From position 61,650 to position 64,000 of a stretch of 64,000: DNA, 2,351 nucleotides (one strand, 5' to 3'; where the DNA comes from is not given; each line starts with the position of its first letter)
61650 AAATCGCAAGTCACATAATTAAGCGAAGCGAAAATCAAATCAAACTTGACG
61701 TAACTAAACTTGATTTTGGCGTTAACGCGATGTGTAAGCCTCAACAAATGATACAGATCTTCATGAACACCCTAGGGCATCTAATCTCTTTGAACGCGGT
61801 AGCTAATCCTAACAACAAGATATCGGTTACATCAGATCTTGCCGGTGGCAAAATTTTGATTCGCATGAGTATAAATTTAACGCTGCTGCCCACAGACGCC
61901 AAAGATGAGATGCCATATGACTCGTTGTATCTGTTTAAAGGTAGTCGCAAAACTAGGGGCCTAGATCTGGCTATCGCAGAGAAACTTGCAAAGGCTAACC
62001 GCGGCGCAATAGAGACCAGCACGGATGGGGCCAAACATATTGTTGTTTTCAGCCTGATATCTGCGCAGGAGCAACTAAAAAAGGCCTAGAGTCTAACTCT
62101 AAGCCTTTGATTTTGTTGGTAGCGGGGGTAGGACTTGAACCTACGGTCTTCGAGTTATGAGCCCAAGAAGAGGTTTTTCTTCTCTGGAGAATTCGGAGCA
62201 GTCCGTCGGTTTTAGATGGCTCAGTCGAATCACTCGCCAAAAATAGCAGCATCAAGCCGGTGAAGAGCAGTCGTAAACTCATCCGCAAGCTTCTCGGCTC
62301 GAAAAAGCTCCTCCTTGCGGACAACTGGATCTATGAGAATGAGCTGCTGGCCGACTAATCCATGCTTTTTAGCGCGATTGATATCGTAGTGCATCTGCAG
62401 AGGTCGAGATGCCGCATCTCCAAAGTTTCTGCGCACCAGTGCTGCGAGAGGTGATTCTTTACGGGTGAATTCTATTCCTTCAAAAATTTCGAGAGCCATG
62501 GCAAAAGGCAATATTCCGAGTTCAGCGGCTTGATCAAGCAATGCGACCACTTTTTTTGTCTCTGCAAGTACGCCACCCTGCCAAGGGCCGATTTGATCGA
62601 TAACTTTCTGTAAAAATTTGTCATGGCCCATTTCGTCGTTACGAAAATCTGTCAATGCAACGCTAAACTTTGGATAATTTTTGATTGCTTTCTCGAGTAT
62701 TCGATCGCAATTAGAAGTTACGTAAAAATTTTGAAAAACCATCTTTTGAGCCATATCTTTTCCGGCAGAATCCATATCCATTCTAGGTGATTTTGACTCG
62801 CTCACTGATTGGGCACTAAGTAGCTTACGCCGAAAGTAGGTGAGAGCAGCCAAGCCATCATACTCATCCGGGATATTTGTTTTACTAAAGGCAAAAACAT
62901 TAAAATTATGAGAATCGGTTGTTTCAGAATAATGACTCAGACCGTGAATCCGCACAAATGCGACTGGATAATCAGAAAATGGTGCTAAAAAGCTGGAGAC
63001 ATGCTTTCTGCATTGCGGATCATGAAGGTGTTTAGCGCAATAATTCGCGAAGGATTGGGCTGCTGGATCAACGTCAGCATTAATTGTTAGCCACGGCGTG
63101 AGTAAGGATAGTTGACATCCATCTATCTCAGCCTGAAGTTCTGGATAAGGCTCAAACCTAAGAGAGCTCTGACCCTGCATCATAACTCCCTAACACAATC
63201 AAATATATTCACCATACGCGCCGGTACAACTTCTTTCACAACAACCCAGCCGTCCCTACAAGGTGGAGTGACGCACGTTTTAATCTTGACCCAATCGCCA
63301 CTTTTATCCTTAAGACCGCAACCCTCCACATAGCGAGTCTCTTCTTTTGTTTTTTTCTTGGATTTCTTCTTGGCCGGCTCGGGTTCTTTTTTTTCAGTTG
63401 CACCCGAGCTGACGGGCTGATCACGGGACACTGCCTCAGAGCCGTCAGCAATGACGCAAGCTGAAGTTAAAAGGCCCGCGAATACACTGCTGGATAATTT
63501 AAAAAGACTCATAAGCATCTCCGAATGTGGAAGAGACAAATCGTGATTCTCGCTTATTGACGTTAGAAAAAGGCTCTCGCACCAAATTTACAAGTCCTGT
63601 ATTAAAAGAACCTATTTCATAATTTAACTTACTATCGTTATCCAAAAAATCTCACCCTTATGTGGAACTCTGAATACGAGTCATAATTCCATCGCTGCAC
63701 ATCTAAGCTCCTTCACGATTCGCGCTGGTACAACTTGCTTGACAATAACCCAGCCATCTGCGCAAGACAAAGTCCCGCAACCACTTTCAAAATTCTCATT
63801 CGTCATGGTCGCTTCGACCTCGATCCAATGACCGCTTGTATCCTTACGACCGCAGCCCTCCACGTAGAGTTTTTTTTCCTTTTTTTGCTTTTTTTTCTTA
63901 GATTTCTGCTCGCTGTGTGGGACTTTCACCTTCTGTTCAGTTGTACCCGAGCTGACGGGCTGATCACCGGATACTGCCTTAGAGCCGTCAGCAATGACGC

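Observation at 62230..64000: Tandemly duplicated 4-Cys lipoprotein genes translationally coupled to an unassigned helical (possibly iron-dependent redox) protein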

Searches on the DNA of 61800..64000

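Call 100: search_rna_families(source=window, start=61800, end=64000, threshold=evalue, max_evalue=1)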
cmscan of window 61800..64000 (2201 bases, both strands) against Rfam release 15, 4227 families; matches with E-value up to 1: 1.
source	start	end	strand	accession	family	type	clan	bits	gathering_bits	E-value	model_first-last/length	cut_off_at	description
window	62120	62185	-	RF00005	tRNA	Gene; tRNA;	CL00001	23.2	29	0.08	1-71/71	no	tRNA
